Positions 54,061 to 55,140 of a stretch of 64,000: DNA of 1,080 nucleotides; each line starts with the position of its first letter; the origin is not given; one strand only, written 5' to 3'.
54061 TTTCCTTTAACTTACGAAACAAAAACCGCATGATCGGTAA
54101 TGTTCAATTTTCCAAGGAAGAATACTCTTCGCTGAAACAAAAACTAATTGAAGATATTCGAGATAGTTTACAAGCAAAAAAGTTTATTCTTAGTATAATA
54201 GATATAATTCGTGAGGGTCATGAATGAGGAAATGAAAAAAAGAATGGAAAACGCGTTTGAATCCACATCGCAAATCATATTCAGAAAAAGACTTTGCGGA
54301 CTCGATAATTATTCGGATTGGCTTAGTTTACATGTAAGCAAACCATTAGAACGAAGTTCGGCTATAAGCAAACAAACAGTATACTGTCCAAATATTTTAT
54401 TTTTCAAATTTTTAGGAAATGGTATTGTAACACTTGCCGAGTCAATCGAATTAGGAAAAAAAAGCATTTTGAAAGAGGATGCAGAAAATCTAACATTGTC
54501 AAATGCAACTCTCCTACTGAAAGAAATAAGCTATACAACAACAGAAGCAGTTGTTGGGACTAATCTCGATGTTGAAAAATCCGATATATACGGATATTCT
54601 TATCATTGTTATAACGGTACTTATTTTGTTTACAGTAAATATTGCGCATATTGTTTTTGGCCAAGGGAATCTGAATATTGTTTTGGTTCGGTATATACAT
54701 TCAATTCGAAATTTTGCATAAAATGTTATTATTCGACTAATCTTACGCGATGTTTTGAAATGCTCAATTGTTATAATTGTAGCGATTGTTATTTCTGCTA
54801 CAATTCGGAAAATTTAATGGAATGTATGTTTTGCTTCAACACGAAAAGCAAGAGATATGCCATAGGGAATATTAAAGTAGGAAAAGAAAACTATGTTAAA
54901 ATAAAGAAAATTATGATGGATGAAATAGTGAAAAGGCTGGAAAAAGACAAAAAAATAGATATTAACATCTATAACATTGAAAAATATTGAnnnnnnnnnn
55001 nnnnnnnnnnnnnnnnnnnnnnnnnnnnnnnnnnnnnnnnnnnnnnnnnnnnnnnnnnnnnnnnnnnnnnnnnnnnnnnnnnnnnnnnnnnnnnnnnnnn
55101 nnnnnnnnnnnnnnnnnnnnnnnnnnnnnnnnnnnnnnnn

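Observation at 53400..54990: Tandem pair of cytoplasmic Cys-rich paralogs built from a 12-residue Cys repeat, possibly a novel metal-binding or beta-solenoid family.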

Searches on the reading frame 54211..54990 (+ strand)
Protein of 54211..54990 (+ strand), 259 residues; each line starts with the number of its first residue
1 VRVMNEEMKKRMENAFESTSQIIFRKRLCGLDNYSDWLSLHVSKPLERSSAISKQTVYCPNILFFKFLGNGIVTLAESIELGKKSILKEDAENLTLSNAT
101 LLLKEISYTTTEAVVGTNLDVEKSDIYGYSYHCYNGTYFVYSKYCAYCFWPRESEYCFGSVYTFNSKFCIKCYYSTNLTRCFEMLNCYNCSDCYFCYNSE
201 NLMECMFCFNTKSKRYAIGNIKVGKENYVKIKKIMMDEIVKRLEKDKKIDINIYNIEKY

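Call 3: search_protein_families(library=pfam, proteins=[window:54211-54990:+], max_evalue=10)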
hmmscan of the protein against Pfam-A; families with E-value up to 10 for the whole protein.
window:54211-54990:+ (259 aa): 1 family
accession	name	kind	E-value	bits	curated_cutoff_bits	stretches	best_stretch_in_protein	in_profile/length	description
PF08400.16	phage_tail_N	-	0.087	13.3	26.6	1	90-143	11-63/134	Prophage tail fibre N-terminal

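Call 4: search_protein_families(library=ncbifam, proteins=[window:54211-54990:+], max_evalue=10)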
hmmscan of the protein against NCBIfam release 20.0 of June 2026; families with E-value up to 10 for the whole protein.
window:54211-54990:+ (259 aa): 0 families

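Call 6: find_homologous_proteins(query=window:54211-54990:+)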
Query window:54211-54990:+ (259 aa): 168 proteins with E <= 0.001 among 375 candidates; the best 120 are listed.
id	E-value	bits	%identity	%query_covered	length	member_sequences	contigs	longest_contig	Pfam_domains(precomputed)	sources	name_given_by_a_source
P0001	6.4e-169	578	100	99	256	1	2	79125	-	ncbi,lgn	ncbi:MAG: hypothetical protein AB1391_00410 [Candidatus Micrarchaeota archaeon]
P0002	4.6e-85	303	52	96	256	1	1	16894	-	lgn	-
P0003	2.0e-84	301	54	96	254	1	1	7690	-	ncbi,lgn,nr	ncbi:hypothetical protein KJ780_03860 [Candidatus Micrarchaeota archaeon]|nr:hypothetical protein [C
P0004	2.2e-83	298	53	97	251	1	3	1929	-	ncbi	-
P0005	3.6e-83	297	53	98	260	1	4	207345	-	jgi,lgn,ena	jgi:hypothetical protein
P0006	8.1e-82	293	52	96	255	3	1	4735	-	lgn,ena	-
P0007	1.1e-81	292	49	96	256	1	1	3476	-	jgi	jgi:hypothetical protein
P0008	1.0e-80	289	51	96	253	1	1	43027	-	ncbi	ncbi:MAG: hypothetical protein ABIG39_04155 [Candidatus Micrarchaeota archaeon]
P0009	1.0e-80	289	52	95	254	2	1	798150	-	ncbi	ncbi:MAG: hypothetical protein ABH842_02625 [Candidatus Micrarchaeota archaeon]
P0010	2.1e-80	288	52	96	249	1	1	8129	-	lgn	-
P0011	1.6e-79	285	49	98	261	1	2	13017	-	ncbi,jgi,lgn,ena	ncbi:MAG: hypothetical protein WCT31_03015 [Candidatus Micrarchaeia archaeon]|jgi:hypothetical prote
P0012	2.3e-79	285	50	95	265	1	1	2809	-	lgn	-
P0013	8.3e-79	283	47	95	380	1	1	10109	-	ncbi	ncbi:MAG: hypothetical protein ABIH99_00175, partial [Candidatus Micrarchaeota archaeon]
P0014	1.1e-78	282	51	97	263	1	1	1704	-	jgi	jgi:hypothetical protein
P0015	1.9e-78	282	51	96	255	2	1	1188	-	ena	-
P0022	1.1e-77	279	49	95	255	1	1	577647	-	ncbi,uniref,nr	ncbi:Uncharacterised protein [Candidatus Bilamarchaeum dharawalense]|uniref:Uncharacterized protein 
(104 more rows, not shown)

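Call 7: search_solved_structures(query=window:54211-54990:+, max_evalue=10)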
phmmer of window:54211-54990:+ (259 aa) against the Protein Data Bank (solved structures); distinct sequences matched with E-value up to 10: 1.
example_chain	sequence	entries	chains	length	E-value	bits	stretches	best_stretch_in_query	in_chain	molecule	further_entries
6mlc_A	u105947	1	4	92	3.1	10.5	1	169-209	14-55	Histone-lysine N-methyltransferase 2C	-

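Call 16: find_encoding_contigs(protein=P0009, flank=8000, max_places=2)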
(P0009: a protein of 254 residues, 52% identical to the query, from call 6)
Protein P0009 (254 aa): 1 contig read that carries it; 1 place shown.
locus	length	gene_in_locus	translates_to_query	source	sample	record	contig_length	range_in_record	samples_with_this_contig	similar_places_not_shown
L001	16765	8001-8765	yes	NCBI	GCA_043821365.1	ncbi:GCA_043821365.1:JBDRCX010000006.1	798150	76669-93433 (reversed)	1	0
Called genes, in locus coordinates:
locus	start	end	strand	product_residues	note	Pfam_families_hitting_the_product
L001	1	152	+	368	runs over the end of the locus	PF04055:Radical_SAM (weak)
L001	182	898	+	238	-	PF04967:HTH_10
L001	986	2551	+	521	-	-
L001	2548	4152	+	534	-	-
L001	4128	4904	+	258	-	-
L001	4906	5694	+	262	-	-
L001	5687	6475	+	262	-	-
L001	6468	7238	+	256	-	-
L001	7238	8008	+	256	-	-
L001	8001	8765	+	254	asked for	-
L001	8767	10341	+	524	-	-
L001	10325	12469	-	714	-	PF01935:DUF87, PF10412:TrwB_AAD_bind (weak)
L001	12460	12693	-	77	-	-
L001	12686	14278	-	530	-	-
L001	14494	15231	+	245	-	PF01978:TrmB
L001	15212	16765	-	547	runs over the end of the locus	-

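Call 21: find_encoding_contigs(protein=P0005, flank=10000, max_places=2)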
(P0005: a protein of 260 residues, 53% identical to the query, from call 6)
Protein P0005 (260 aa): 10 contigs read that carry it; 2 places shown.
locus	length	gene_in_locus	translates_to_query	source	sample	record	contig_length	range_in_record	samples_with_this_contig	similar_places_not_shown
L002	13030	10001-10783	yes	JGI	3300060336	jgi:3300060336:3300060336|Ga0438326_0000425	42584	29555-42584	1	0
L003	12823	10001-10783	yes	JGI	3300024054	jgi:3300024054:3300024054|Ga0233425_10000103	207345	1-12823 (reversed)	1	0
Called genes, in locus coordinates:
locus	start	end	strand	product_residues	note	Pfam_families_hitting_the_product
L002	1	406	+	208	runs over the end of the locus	PF00333:Ribosomal_S5, PF03719:Ribosomal_S5_C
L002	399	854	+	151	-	PF00327:Ribosomal_L30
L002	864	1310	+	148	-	PF00828:Ribosomal_L27A (weak)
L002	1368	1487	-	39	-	-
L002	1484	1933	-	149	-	PF00078:RVT_1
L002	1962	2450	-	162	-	-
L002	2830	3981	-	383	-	-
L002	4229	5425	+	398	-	PF01926:MMR_HSR1, PF02421:FeoB_N (faint), PF08438:YGR210-like_G4, PF02824:TGS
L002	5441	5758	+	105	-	PF03091:CutA1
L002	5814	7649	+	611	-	PF01935:DUF87, PF10412:TrwB_AAD_bind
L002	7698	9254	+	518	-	-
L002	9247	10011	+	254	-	-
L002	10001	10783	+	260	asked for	-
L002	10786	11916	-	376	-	-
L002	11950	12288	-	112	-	PF01900:RNase_P_Rpp14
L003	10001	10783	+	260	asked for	-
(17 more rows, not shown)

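Call 22: find_encoding_contigs(protein=P0022, flank=10000, max_places=2)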
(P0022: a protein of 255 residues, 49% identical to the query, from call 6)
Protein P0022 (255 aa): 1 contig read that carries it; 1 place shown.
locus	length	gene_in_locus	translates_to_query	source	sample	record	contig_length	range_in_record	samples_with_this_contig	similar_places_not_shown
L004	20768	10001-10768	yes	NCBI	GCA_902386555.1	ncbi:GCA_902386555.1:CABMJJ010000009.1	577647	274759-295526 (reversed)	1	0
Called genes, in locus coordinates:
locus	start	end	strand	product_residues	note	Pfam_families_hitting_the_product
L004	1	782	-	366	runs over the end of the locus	PF01658:Inos-1-P_synth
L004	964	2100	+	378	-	PF04055:Radical_SAM (faint)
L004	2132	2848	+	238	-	PF04967:HTH_10, PF13412:HTH_24 (faint)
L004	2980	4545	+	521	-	-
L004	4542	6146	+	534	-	-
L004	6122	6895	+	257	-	-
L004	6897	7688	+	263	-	-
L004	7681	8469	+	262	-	-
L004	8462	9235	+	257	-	-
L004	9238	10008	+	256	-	-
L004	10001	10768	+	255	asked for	-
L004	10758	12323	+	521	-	-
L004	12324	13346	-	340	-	PF00291:PALP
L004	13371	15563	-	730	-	PF01935:DUF87, PF10412:TrwB_AAD_bind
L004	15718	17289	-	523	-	-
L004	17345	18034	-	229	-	PF04967:HTH_10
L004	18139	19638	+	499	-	PF00291:PALP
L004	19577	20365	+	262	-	-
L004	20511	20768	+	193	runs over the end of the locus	PF03876:SHS2_Rpb7-N, PF00575:S1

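Call 26: predict_structure(alignment_id=A2)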
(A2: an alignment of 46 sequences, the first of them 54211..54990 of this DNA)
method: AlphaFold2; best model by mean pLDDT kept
length: 259 residues; sequences in the alignment: 46
mean_pLDDT: 86.8   pTM: 0.87
mean pLDDT of the five models: 86.8, 84.5, 84.5, 83.4, 74.6
residues with pLDDT >= 90: 165; 70-90: 52; 50-70: 38; < 50: 4
segments of 3 or more residues with pLDDT < 50: none
pLDDT, mean of each block of 10 residues (from residue 1): 84 97 95 97 94 96 88 96 96 97 94 96 96 96 96 92 73 69 65 63 58 68 87 91 95 77
secondary structure, 60 per line:
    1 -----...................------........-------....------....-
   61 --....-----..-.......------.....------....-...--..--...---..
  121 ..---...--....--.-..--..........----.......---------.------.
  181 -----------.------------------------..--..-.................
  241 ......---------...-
elements in order: H6-24 H31-38 E46-49 E56-59 H63-66 H75-81 H88-92 H99-102 E113-115 E119-122 E126-128 E131-134 E143-152 E157-163 H224-246

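Call 29: search_protein_families(library=padloc, proteins=[window:54211-54990:+, L001:10325-12469:-, L001:986-2551:+], max_evalue=1)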
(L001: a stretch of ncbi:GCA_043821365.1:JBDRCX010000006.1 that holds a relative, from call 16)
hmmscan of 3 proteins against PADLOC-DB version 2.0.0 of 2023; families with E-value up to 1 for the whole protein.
window:54211-54990:+ (259 aa): 0 families

L001:10325-12469:- (714 aa): 9 families
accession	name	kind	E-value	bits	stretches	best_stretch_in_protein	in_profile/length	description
PDLC04140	mad8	-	7.8e-11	40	1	204-500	28-264/314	mads_8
PDLC04105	HerA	-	3.1e-08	30.7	1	204-254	167-216/576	-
PDLC04102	HerA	-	1.8e-06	24.6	2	187-255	160-231/654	-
PDLC02185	HerA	-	2.1e-05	21.5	1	204-257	165-214/585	-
PDLC04100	HerA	-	0.0004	17.2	1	204-253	164-211/580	-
PDLC04107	HerA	-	0.00057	17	1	204-262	170-225/306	-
PDLC01055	HerA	-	0.0016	15.3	1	204-250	158-203/532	Type III coevolved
PDLC04101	HerA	-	0.003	14.4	1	204-251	169-214/400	-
PDLC04098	HerA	-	0.01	12.4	1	204-254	175-232/686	-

L001:986-2551:+ (521 aa): 0 families

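Call 30: search_protein_families(library=phrogs, proteins=[window:54211-54990:+, L001:986-2551:+], max_evalue=1)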
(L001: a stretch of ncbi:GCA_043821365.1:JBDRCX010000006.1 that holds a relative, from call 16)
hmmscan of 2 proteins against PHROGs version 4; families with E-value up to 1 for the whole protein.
window:54211-54990:+ (259 aa): 2 families
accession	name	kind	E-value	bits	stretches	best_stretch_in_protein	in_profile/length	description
phrog_15341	-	unknown function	0.011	16.2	1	143-215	67-137/276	-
phrog_19657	-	other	0.023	15.6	1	189-247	100-158/176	nudix hydrolase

L001:986-2551:+ (521 aa): 0 families

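Call 42: fold_search(model_id=the predicted structure, library=pdb)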
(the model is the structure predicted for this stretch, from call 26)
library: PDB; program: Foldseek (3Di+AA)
matches with E <= 10: 57; with E <= 0.001: 0
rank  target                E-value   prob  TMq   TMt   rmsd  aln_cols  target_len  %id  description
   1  4v47_BG               1.3e+00  0.04  0.09  0.15  22.2       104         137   16  Real space refined coordinates of the 30S and 50S subunits fitted into the low resolution cryo-EM map of the EF-G.GTP (released 2014-07-09)
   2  6ztl_AG               2.1e+00  0.04  0.11  0.16  21.3       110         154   16  E. coli 70S-RNAP expressome complex in collided state bound to NusG (released 2020-09-16)
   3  8rd8_GS               2.3e+00  0.04  0.12  0.19  21.1       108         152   17  Cryo-EM structure of P. urativorans 70S ribosome in complex with hibernation factors Balon and RaiA (structure 1). (released 2024-02-21)
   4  8whx_h                2.3e+00  0.02  0.09  0.14  21.3       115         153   10  Cryo- EM structure of Mycobacterium smegmatis 70S ribosome and RafH. (released 2024-02-28)
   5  6ztj_AG               2.6e+00  0.03  0.11  0.16  21.3       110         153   16  E. coli 70S-RNAP expressome complex in NusG-coupled state (38 nt intervening mRNA) (released 2020-09-16)
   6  8p6p_F                3.4e+00  0.02  0.12  0.18  18.2       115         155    9  Mycoplasma pneumoniae small ribosomal subunit in chloramphenicol-treated cells (released 2024-11-20)
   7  6h4n_g                3.4e+00  0.02  0.10  0.13  21.2       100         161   15  Structure of a hibernating 100S ribosome reveals an inactive conformation of the ribosomal protein S1 - 70S Hibernatin (released 2018-09-05)
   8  6spc_g                3.6e+00  0.02  0.10  0.15  22.1       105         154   15  Pseudomonas aeruginosa 30s ribosome from an aminoglycoside resistant clinical isolate (released 2019-10-16)
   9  8uu5_g                4.1e+00  0.03  0.12  0.18  21.2       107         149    9  Cryo-EM structure of the Listeria innocua 70S ribosome (head-swiveled) in complex with pe/E-tRNA (structure I-B) (released 2024-02-28)
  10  8a22_Bg               4.1e+00  0.01  0.08  0.14  19.5        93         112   11  Structure of the mitochondrial ribosome from Polytomella magna (released 2022-11-16)
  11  9hlz_G                4.3e+00  0.03  0.12  0.14  21.4       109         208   11  Translational activators Aep1, Aep2 and Atp25 in complex with mRNA and the yeast mitochondrial ribosome (released 2025-12-17)
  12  7afa_G                4.6e+00  0.02  0.11  0.17  21.1       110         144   16  Bacterial 30S ribosomal subunit assembly complex state F (head domain) (released 2021-07-07)
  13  8cf1_G                4.6e+00  0.02  0.11  0.16  21.3       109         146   15  Tetracycline bound to the 30S head (released 2023-07-26)
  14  8cf8_G                4.6e+00  0.02  0.11  0.17  21.2       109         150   15  Eravacycline bound to the 30S head (released 2023-08-02)
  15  8cvo_I                4.6e+00  0.02  0.11  0.15  21.1        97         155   12  Cutibacterium acnes 30S ribosomal subunit with Sarecycline bound, head domain only in the local refined map (released 2023-03-15)
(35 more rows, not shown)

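Call 44: search_protein_representatives(alignment_id=A2)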
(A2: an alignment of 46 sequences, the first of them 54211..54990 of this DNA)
Query: 46 sequences, 255 profile positions. Proteins with E-value up to 0.001 (for the whole library): 1864; up to 1e-10: 619; up to 1e-30: 331. The best 150 are listed.
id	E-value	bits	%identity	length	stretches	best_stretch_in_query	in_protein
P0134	4.5e-170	580.2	-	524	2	3-252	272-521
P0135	4.3e-169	577.0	-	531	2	3-253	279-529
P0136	1.7e-167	571.8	-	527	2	3-253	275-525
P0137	4.2e-167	570.5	-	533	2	4-253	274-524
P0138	9.7e-166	566.0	-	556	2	3-252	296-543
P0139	1.7e-163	558.7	-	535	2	3-252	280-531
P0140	9.6e-161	549.7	-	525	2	4-253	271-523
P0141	2.1e-158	542.0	-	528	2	3-252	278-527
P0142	2.4e-158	541.8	-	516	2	4-250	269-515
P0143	4.9e-156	534.3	-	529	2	2-252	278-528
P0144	1.6e-155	532.6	-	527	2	5-252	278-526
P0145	3.5e-155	531.5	-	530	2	4-253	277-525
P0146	8.9e-155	530.1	-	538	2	5-252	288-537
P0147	3.8e-151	518.2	-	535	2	3-248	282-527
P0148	9.7e-151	516.9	-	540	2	3-252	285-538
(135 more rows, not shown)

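Call 48: find_related_loci(query=A3, collection=genome_contigs, flank=10000)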
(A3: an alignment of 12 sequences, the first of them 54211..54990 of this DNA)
Query A3 (259 aa) in genome_contigs; peptide patterns used: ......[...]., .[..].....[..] (x = any residue, [..] = any of these).
214 stretches matched a pattern; 188 encode a relative of the query (tblastn E <= 1e-3); the best 80 are kept; 77 distinct loci.
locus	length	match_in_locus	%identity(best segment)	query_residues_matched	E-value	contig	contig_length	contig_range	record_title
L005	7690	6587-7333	54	8-256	1e-88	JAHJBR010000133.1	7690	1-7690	MAG: Candidatus Micrarchaeota archaeon isolate Modern_marine.mb.268 Modern_marine.mb.268_k141_1708629, whole genome shot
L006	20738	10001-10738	52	11-256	8e-85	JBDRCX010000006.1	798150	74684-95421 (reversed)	MAG: Candidatus Micrarchaeota archaeon isolate MEGAHIT-group-1.22 k141_4153033, whole genome shotgun sequence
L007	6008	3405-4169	49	1-255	2e-83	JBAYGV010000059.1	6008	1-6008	MAG: Candidatus Micrarchaeia archaeon isolate SO_2016_GW1_133 scaffold25320_OW334_2016, whole genome shotgun sequence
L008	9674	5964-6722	50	4-256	1e-82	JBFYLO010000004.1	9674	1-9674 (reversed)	MAG: Candidatus Micrarchaeota archaeon isolate PPR_0038 PPR_0038.fa_k121_205602, whole genome shotgun sequence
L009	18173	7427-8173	50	8-256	5e-82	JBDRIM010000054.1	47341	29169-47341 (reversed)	MAG: Candidatus Micrarchaeota archaeon isolate MEGAHIT-group-1.587 k141_503758, whole genome shotgun sequence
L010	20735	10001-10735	49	12-256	3e-81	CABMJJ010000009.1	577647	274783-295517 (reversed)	uncultured archaeon isolate LFW-283_2 genome assembly, contig: LFW2832_7, whole genome shotgun sequence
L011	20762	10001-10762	50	3-256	2e-80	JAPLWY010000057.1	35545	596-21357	MAG: Candidatus Micrarchaeota archaeon isolate LacPavin_0419_WC90_MAG_52_6 LacPavin_0419_WC90_scaffold_6437, whole genom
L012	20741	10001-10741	49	9-255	5e-79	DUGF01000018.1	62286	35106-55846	MAG TPA_asm: Candidatus Micrarchaeota archaeon isolate UBA10214 contig_37760, whole genome shotgun sequence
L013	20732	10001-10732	48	12-255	4e-79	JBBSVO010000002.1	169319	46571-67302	MAG: Candidatus Micrarchaeota archaeon isolate H52-bin163_1 H52_bin163_1_000000000002, whole genome shotgun sequence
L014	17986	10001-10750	52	7-256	3e-78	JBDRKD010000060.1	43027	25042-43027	MAG: Candidatus Micrarchaeota archaeon isolate MEGAHIT-group-1.694 k141_10131183, whole genome shotgun sequence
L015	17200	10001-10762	48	3-256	7e-78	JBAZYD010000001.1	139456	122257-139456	MAG: Candidatus Micrarchaeia archaeon isolate SO_2017_GW1_72 NODE_887_length_139456_cov_1.318441_OW334_2017, whole genom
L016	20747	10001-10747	48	8-256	8e-78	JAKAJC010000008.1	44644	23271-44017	MAG: Candidatus Micrarchaeota archaeon isolate WY3.bin72 NODE_1154_length_44644_cov_3.846800, whole genome shotgun seque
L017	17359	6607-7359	47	8-258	2e-77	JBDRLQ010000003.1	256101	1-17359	MAG: Candidatus Micrarchaeota archaeon isolate MEGAHIT-group-1.785 k141_10665491, whole genome shotgun sequence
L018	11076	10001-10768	51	4-259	1e-76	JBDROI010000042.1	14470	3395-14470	MAG: Candidatus Micrarchaeota archaeon isolate MEGAHIT-group-1.946 k141_7332199, whole genome shotgun sequence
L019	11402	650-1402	49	7-256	6e-76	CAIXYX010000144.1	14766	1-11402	uncultured Candidatus Micrarchaeota archaeon isolate A14_bin-2075 genome assembly, contig: bin-2075:144/146, whole genom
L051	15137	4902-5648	46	11-256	2e-66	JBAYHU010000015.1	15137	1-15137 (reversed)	MAG: Candidatus Micrarchaeia archaeon isolate SO_2016_GW1_157 scaffold06798_OW334_2016, whole genome shotgun sequence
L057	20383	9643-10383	44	12-256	3e-64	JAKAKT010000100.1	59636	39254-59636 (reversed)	MAG: Candidatus Micrarchaeota archaeon isolate WY4.bin88 NODE_554_length_59636_cov_2.637299, whole genome shotgun sequen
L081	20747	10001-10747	41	10-256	3e-58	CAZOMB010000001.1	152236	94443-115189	MAG TPA_asm: Candidatus Micrarchaeota archaeon isolate binchicken_co334_127 genome assembly, contig: NODE_94_length_1522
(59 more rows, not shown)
